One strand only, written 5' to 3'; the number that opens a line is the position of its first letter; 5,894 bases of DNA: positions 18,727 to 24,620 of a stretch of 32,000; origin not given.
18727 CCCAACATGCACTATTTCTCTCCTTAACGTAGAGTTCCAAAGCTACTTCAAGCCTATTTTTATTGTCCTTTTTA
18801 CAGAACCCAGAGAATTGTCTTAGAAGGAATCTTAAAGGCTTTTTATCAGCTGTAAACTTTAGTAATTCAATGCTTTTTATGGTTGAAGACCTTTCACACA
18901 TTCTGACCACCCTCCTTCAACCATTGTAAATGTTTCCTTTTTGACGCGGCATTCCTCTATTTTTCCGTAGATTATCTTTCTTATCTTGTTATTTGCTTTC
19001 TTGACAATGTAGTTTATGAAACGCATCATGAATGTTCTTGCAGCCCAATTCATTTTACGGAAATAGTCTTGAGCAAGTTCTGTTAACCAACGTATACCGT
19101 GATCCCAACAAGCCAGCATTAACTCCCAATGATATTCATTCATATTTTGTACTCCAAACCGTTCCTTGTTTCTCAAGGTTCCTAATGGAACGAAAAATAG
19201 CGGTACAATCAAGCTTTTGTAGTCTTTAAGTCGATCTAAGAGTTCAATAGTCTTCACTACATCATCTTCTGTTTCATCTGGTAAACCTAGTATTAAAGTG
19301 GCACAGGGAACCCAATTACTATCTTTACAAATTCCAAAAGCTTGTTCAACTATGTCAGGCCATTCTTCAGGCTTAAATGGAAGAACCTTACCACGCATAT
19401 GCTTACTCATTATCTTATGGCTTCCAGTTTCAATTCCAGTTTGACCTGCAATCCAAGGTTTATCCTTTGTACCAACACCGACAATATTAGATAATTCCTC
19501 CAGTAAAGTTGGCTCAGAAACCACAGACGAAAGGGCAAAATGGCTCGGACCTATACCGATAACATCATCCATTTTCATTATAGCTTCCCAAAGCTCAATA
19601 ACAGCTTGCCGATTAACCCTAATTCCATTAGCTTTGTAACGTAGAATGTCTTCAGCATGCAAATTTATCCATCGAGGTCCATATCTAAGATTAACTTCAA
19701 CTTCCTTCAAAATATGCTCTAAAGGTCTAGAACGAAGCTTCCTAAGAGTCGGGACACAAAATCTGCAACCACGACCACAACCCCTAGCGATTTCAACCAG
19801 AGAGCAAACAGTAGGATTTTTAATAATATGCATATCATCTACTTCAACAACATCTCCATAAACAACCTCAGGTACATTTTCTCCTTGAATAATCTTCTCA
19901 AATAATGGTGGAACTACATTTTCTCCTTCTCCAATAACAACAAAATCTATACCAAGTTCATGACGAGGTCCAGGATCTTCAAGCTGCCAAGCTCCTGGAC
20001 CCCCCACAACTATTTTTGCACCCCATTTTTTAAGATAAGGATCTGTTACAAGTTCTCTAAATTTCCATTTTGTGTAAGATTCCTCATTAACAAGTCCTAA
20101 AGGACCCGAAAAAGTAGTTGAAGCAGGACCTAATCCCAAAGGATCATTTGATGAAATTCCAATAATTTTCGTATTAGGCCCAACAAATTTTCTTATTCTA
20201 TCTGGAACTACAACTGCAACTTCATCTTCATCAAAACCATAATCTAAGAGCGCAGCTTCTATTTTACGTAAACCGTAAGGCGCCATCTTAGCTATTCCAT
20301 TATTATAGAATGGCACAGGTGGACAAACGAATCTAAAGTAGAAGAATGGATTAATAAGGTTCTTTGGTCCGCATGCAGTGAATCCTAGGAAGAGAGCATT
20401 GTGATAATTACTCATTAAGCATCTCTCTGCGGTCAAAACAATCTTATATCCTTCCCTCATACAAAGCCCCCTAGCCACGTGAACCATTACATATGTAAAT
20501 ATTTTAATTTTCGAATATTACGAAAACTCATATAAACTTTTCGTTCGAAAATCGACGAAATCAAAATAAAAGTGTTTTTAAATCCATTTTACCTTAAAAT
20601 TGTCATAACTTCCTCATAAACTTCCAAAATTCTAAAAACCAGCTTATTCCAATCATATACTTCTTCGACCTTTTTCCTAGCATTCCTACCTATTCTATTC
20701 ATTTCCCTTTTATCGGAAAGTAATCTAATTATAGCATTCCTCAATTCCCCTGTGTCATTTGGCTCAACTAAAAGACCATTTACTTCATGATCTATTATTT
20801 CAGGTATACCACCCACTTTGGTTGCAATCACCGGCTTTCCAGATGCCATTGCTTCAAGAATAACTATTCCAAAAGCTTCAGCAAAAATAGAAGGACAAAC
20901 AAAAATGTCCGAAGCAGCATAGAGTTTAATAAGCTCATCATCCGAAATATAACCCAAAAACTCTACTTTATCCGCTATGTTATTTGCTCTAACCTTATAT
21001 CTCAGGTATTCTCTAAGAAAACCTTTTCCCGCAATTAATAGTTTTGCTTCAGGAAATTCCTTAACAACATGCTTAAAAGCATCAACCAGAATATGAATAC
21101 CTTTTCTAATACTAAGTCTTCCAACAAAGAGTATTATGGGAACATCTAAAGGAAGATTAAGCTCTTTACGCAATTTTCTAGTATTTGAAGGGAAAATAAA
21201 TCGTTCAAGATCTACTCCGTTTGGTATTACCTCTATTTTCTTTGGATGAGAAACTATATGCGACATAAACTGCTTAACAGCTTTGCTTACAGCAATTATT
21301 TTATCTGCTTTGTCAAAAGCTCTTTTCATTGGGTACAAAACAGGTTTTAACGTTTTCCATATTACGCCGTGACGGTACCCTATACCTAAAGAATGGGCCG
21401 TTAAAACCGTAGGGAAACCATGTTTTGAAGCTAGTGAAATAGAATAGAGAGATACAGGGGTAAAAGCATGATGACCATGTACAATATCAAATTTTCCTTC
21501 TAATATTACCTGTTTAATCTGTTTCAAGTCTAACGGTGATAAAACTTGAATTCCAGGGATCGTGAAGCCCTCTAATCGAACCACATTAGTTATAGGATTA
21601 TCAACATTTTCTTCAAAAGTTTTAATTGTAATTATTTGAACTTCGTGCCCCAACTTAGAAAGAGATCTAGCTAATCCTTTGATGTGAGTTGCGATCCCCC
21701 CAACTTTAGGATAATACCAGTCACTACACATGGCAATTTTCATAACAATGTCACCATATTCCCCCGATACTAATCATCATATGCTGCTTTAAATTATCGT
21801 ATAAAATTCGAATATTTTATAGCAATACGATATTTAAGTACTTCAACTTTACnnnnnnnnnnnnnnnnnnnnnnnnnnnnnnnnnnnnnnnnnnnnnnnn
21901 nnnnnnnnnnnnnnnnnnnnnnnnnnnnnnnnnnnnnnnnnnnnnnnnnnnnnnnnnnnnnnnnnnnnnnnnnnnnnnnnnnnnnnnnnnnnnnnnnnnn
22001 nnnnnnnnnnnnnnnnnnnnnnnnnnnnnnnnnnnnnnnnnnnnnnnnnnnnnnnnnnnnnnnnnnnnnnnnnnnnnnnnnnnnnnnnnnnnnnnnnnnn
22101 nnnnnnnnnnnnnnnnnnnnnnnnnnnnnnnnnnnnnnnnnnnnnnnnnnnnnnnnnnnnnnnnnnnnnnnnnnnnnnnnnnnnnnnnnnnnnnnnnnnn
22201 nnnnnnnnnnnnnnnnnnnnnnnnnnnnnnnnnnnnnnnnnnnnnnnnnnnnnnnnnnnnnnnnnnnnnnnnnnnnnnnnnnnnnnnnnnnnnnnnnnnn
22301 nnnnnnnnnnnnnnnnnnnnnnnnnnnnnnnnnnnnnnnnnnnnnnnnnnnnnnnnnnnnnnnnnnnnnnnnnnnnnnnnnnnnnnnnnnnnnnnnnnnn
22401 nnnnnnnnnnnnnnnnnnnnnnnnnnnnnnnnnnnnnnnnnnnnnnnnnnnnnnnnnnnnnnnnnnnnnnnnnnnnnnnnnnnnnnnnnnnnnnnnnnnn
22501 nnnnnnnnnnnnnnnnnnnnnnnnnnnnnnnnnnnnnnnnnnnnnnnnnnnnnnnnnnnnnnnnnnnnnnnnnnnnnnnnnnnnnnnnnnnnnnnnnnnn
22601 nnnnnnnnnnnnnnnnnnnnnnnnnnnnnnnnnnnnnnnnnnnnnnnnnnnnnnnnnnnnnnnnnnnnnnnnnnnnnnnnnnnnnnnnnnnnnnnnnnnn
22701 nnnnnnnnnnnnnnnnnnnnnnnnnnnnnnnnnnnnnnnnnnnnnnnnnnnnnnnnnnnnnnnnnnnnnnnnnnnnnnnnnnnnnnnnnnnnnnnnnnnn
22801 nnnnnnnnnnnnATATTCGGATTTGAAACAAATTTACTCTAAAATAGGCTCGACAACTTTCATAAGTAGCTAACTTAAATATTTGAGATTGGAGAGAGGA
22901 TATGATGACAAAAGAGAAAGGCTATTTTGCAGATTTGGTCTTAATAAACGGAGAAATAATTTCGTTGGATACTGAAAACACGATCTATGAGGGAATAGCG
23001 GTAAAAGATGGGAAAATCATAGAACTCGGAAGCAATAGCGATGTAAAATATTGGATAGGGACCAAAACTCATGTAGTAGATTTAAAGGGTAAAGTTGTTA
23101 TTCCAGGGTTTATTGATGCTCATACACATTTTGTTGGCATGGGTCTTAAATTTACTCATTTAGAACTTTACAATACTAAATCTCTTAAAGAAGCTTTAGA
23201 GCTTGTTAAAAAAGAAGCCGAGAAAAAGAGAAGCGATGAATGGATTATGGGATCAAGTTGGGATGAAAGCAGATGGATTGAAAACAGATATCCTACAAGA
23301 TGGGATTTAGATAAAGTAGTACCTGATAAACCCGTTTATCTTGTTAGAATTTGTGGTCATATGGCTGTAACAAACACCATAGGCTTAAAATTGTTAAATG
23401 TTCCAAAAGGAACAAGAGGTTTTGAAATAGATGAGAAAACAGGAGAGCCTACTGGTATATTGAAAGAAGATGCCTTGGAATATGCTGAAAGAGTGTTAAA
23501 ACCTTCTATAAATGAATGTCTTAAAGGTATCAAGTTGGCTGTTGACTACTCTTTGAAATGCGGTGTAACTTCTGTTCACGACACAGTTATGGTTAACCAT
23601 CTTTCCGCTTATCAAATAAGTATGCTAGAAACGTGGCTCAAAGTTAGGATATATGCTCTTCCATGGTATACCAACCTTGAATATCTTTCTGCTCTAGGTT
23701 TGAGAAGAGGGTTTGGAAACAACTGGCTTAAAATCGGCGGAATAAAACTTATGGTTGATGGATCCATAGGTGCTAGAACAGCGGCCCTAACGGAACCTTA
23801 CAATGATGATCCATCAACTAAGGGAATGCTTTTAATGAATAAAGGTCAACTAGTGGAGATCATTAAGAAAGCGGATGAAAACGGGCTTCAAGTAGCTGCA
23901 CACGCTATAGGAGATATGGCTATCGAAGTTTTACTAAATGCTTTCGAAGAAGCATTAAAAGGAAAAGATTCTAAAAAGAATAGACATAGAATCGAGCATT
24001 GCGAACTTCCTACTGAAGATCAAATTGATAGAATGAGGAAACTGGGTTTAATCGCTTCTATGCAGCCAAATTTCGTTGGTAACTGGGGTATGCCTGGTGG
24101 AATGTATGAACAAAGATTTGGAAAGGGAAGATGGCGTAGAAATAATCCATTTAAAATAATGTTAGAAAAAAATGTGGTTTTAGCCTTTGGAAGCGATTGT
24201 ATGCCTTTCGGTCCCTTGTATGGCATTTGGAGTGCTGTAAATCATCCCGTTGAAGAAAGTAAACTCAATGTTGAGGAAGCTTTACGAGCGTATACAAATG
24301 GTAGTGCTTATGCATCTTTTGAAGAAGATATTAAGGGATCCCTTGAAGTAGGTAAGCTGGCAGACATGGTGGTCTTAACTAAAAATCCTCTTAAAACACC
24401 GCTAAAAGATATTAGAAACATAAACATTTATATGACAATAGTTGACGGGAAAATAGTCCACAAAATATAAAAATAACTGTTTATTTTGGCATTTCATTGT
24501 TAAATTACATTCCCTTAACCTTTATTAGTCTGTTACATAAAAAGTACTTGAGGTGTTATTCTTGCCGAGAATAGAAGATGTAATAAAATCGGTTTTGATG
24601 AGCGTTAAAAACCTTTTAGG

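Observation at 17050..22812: Candidate co-regulated tetraether-lipid remodelling locus: Grs/Gms-like radical SAM + SPASM radical SAM + PadR + GT4 + UbiA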

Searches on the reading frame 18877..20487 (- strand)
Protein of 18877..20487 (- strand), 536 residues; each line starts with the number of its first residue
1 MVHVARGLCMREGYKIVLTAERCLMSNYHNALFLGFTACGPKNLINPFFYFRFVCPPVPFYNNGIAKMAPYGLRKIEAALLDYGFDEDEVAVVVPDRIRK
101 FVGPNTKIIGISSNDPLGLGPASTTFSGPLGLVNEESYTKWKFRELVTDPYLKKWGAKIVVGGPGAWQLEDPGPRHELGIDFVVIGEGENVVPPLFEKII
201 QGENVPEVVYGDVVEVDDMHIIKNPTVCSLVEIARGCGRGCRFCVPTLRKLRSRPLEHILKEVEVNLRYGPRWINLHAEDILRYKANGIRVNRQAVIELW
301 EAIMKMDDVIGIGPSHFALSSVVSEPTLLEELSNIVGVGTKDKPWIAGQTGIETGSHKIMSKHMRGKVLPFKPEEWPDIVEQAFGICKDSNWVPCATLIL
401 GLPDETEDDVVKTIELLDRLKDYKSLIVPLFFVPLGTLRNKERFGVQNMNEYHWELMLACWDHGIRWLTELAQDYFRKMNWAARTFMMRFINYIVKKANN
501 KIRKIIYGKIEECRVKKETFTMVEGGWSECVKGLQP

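Call 3: search_protein_families(library=pfam, proteins=[window:18877-20487:-])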
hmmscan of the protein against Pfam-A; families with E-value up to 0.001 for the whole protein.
window:18877-20487:- (536 aa): 1 family
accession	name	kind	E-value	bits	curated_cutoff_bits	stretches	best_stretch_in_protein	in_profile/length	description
PF04055.27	Radical_SAM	-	8e-09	36.3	29.5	1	231-417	1-166/166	Radical SAM superfamily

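Call 4: search_protein_families(library=ncbifam, proteins=[window:18877-20487:-])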
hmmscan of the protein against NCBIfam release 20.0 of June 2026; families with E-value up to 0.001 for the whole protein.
window:18877-20487:- (536 aa): 11 families
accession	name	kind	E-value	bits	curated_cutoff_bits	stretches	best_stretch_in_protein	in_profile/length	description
TIGR04013.1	B12_SAM_MJ_1487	hypoth_equivalog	1.2e-23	83.7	251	1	155-436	69-349/382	TIGR04013 family B12-binding domain/radical SAM domain-containing protein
TIGR04014.1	B12_SAM_MJ_0865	equivalog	8.4e-17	61.1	360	1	231-421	163-337/434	methyl-coenzyme M reductase glutamine C-methyltransferase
TIGR00089.1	TIGR00089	subfamily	4.3e-13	48.9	251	1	155-307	68-219/429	MiaB/RimO family radical SAM methylthiotransferase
TIGR01578.1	MiaB-like-B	hypoth_equivalog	9.3e-11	41.1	314.7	1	216-422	123-314/421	tRNA (N(6)-L-threonylcarbamoyladenosine(37)-C(2))-methylthiotransferase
TIGR01574.1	miaB-methiolase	equivalog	1.4e-09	37.5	355.3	1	145-419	58-324/437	tRNA (N6-isopentenyl adenosine(37)-C2)-methylthiotransferase MiaB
TIGR04072.2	rSAM_ladder_B12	equivalog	1.7e-09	36.9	360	1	152-265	93-220/443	lipid biosynthesis B12-binding/radical SAM protein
TIGR01125.1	TIGR01125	equivalog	6.3e-09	35.4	356.95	1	220-412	129-308/432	30S ribosomal protein S12 methylthiotransferase RimO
TIGR01579.1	MiaB-like-C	equivalog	4.3e-06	26.3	357.05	1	224-421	136-319/416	tRNA (N(6)-L-threonylcarbamoyladenosine(37)-C(2))-methylthiotransferase MtaB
TIGR04295.1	B12_rSAM_oligo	hypoth_equivalog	1.7e-05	23.7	400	0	230-282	202-256/422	TIGR04295 family B12-binding domain-containing radical SAM protein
TIGR03960.1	rSAM_fuse_unch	hypoth_equivalog_domain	4.4e-05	22.2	462.3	0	204-263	232-290/605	TIGR03960 family B12-binding radical SAM protein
NF010916.0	PRK14336.1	equivalog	0.00035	19.5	606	1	216-418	113-301/418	tRNA (N6-isopentenyl adenosine(37)-C2)-methylthiotransferase MiaB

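Call 6: search_solved_structures(query=window:18877-20487:-, max_evalue=0.01)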
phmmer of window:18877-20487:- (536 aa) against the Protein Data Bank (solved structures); distinct sequences matched with E-value up to 0.01: 5.
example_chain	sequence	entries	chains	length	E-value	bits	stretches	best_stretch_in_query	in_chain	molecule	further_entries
9ccb_A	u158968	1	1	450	5.6e-11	44.7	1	230-424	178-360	Radical SAM core domain-containing protein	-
2qgq_A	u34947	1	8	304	6.1e-07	31.4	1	230-361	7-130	Protein TM_1862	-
4jc0_A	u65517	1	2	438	8.3e-07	31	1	229-309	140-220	Ribosomal protein S12 methylthiotransferase RimO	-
7mjv_A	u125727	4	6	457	0.0065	18.1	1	179-285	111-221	tRNA-2-methylthio-N(6)-dimethylallyladenosine synthase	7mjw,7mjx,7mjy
7mjz_A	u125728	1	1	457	0.0065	18.1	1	179-285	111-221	tRNA-2-methylthio-N(6)-dimethylallyladenosine synthase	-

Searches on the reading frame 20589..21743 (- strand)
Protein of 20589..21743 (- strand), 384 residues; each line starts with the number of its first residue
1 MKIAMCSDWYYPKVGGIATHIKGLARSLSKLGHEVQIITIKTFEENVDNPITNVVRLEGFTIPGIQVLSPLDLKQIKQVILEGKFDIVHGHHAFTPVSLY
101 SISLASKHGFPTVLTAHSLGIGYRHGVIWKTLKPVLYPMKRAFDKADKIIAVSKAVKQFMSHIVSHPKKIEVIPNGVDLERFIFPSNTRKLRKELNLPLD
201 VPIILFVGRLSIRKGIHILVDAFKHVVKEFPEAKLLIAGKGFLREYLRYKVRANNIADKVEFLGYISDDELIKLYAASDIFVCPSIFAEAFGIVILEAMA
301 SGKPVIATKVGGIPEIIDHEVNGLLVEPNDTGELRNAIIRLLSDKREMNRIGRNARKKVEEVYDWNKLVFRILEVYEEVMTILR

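Call 3: search_protein_families(library=pfam, proteins=[window:20589-21743:-])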
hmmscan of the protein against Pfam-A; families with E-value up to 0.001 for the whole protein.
window:20589-21743:- (384 aa): 9 families
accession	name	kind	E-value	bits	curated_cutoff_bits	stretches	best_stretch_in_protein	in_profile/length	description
PF00534.26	Glycos_transf_1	-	3.3e-53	180.2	26.4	1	189-357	3-171/172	Glycosyl transferases group 1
PF13692.12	Glyco_trans_1_4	-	1.8e-44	151.9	27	1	202-344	2-142/142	Glycosyl transferases group 1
PF13439.12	Glyco_transf_4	-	2.2e-33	116.1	28.5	1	14-181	1-170/170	Glycosyltransferase Family 4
PF13579.12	Glyco_trans_4_4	-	2.1e-18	67.6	29.7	1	15-176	1-158/158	Glycosyl transferase 4-like domain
PF20706.3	GT4-conflict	-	1.5e-17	64.1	26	1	143-368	144-381/385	Family 4 Glycosyltransferase in conflict systems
PF13477.12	Glyco_trans_4_2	-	3.2e-12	47.2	23.4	1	19-153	11-139/139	Glycosyl transferase 4-like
PF13524.12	Glyco_trans_1_2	-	2.3e-10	41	25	1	224-369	7-139/144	Glycosyl transferase-like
PF08323.17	Glyco_transf_5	-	1e-09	38.9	22.7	1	2-58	1-60/239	Starch synthase catalytic domain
PF08288.18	PIGA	-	9.8e-06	26.6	27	1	73-119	39-85/90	PIGA (GPI anchor biosynthesis)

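Call 4: search_protein_families(library=ncbifam, proteins=[window:20589-21743:-])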
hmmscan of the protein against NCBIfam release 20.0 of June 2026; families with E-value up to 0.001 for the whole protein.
window:20589-21743:- (384 aa): 53 families (the best 25 are shown)
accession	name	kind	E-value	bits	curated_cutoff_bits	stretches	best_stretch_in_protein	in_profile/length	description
TIGR02149.1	glgA_Coryne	subfamily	1e-51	176.3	302.4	1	1-380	1-391/391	glycogen synthase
TIGR03999.1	thiol_BshA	equivalog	2e-49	168.5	273.7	1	2-380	2-374/375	N-acetyl-alpha-D-glucosaminyl L-malate synthase BshA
TIGR04157.1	glyco_rSAM_CFB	subfamily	5.7e-44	150.7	400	1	140-374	164-404/406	TIGR04157 family glycosyltransferase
TIGR03088.1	stp2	hypoth_equivalog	1.4e-43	149.4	409.05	1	147-379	138-373/374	TIGR03088 family PEP-CTERM/XrtA system glycosyltransferase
TIGR03449.1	mycothiol_MshA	equivalog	1.2e-40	139.6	462.5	1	81-380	99-404/406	D-inositol-3-phosphate glycosyltransferase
NF047684.1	TeichurnBiosyTuaC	equivalog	4.8e-39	134.4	550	1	84-380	108-390/391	teichuronic acid biosynthesis protein TuaC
TIGR04063.1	stp3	hypoth_equivalog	7.7e-39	133.7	442.05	1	74-380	82-396/397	TIGR04063 family PEP-CTERM/XrtA system glycosyltransferase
TIGR04047.1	MSMEG_0565_glyc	hypoth_equivalog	3e-38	131.9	259.85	1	18-377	15-372/373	MSMEG_0565 family glycosyltransferase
NF041876.1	EPS_EpsE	equivalog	1e-37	130.3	400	1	164-364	182-381/389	exopolysaccharide biosynthesis GT4 family glycosyltransferase EpsE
NF041010.1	glycosy_Agl16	equivalog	1.1e-37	129.7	575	1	1-379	1-351/352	glycosylation protein Agl16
NF049988.1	MGlcDAGSynMgs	equivalog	1.9e-37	129.6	400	1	1-380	1-388/398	alpha-monoglucosyldiacylglycerol synthase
NF053787.1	GlcN_PG_synth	equivalog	3.7e-37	128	480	1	1-380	1-360/361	N-acetylglucosaminyl phosphatidylglycerol synthase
NF038295.1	EPS_HpsP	equivalog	2.1e-36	125.7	550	1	15-379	14-387/388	hormogonium polysaccharide biosynthesis glycosyltransferase HpsP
NF012028.0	PRK15484.1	subfamily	2.3e-35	122.4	618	1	142-375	136-374/380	lipopolysaccharide N-acetylglucosaminyltransferase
NF046085.1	XrtY_assoc_Gly1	equivalog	1.6e-31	109.5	400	1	69-380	81-385/387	XrtY-associated glycosyltransferase XYAG1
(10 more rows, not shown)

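Call 103: search_solved_structures(query=window:20589-21743:-, max_evalue=1e-15)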
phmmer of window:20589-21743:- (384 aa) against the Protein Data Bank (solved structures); distinct sequences matched with E-value up to 1e-15: 51.
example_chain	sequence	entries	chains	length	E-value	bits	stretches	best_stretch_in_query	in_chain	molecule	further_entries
6kih_A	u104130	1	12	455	1e-39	139.7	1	11-379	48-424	Tll1590 protein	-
5d00_A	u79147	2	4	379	1.9e-33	119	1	10-378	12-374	N-acetyl-alpha-D-glucosaminyl L-malate synthase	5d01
2jjm_A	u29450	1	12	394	1e-32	116.6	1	10-380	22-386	GLYCOSYL TRANSFERASE, GROUP 1 FAMILY PROTEIN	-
3mbo_A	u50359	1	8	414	1.2e-32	116.4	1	10-380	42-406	Glycosyltransferase, group 1 family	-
4n9w_A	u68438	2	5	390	4.5e-31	111.2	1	1-379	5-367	GDP-mannose-dependent alpha-(1-2)-phosphatidylinositol mannosyltransferase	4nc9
3oka_A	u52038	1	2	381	4.7e-31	111.2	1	10-375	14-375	GDP-mannose-dependent alpha-(1-6)-phosphatidylinositol monomannoside mannosyltransferase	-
3okc_A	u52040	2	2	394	4.8e-31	111.1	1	10-375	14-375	GDP-mannose-dependent alpha-(1-6)-phosphatidylinositol monomannoside mannosyltransferase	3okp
2gej_A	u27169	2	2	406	5.2e-31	111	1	1-379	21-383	PHOSPHATIDYLINOSITOL MANNOSYLTRANSFERASE (PimA)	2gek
3c4q_A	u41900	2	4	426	4.6e-28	101.3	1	85-378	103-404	Predicted glycosyltransferases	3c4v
3c48_A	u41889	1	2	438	5.1e-28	101.2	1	85-378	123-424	Predicted glycosyltransferases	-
7qsg_A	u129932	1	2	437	2.4e-27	99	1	82-380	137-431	D-inositol 3-phosphate glycosyltransferase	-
6tvp_A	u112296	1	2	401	1.8e-26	96.1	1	1-379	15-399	Alpha-maltose-1-phosphate synthase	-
6n1x_A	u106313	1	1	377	4e-25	91.6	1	10-368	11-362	Glycosyltransferase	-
6d9t_A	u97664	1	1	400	4.8e-25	91.4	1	10-368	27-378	Glycosyl transferase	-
4xso_B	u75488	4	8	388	2.2e-24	89.2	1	147-365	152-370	Alr3699 protein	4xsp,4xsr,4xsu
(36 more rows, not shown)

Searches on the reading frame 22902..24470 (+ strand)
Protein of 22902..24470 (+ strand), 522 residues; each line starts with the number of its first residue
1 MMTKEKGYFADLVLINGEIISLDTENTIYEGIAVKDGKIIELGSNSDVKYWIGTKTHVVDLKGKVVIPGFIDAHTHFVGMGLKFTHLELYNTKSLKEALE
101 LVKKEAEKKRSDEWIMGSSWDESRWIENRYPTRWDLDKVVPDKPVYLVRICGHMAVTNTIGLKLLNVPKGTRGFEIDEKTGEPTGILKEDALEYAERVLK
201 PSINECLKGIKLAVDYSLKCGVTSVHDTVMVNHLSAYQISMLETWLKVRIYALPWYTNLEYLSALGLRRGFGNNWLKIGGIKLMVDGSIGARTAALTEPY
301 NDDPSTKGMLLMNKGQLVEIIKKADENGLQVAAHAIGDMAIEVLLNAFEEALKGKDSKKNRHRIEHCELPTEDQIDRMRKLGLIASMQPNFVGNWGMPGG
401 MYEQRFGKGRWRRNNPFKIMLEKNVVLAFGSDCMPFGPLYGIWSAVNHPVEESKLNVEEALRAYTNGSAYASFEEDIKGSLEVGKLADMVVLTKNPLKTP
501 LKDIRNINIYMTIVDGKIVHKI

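Call 3: search_protein_families(library=pfam, proteins=[window:22902-24470:+])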
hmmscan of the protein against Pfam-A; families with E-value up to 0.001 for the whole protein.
window:22902-24470:+ (522 aa): 2 families
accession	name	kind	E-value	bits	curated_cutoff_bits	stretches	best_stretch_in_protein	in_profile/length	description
PF07969.17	Amidohydro_3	-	3.3e-108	363.6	29.7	1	58-520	2-472/472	Amidohydrolase family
PF01979.26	Amidohydro_1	-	5.5e-19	69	25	1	218-519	46-345/345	Amidohydrolase family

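Call 4: search_protein_families(library=ncbifam, proteins=[window:22902-24470:+])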
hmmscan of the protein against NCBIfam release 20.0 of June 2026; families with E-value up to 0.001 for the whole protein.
window:22902-24470:+ (522 aa): 55 families (the best 25 are shown)
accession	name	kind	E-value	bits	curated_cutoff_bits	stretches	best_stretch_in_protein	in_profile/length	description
TIGR01224.1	hutI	equivalog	1.5e-19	70.1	298.15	2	415-499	273-358/377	imidazolonepropionase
NF051886.1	XaaProDiPepCaul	equivalog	8.9e-17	61.2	500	2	309-517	198-395/398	Xaa-Pro dipeptidase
TIGR01178.1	ade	equivalog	4.3e-13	48.6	472.5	1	11-77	1-59/552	adenine deaminase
NF006056.0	PRK08204.1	subfamily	5.2e-13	48.6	391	1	12-77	5-67/449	hypothetical protein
NF006679.0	PRK09228.1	subfamily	2.9e-12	46.1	351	1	32-78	34-80/433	guanine deaminase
NF006689.0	PRK09237.1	equivalog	2.6e-11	42.7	371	1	11-77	4-66/383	amidohydrolase/deacetylase family metallohydrolase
TIGR02967.1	guan_deamin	equivalog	2.7e-11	43.1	375.4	1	32-78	9-55/401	guanine deaminase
NF005557.0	PRK07228.1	equivalog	4.1e-11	42.2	522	1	12-78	3-66/445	5'-deoxyadenosine deaminase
NF006549.0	PRK09045.1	equivalog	2.2e-10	39.8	540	1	10-77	8-76/444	TRZ/ATZ family hydrolase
NF006055.0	PRK08203.1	equivalog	7.4e-10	37.9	532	1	21-78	16-72/455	8-oxoguanine deaminase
NF004701.0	PRK06038.1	equivalog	1e-09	37.6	609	1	10-82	4-70/432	N-ethylammeline chlorohydrolase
NF005540.0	PRK07203.1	equivalog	2.5e-09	36.3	444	1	12-78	2-69/444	putative aminohydrolase SsnA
TIGR03178.1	allantoinase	equivalog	4.1e-09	35.8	357.85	1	12-94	2-75/441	allantoinase AllB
NF011990.0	PRK15446.2-6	subfamily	4.6e-09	35.5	233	0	15-75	5-64/390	alpha-D-ribose 1-methylphosphonate 5-triphosphate diphosphatase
TIGR03314.1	Se_ssnA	subfamily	7.1e-09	35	455.5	1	12-78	1-68/441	putative selenium metabolism protein SsnA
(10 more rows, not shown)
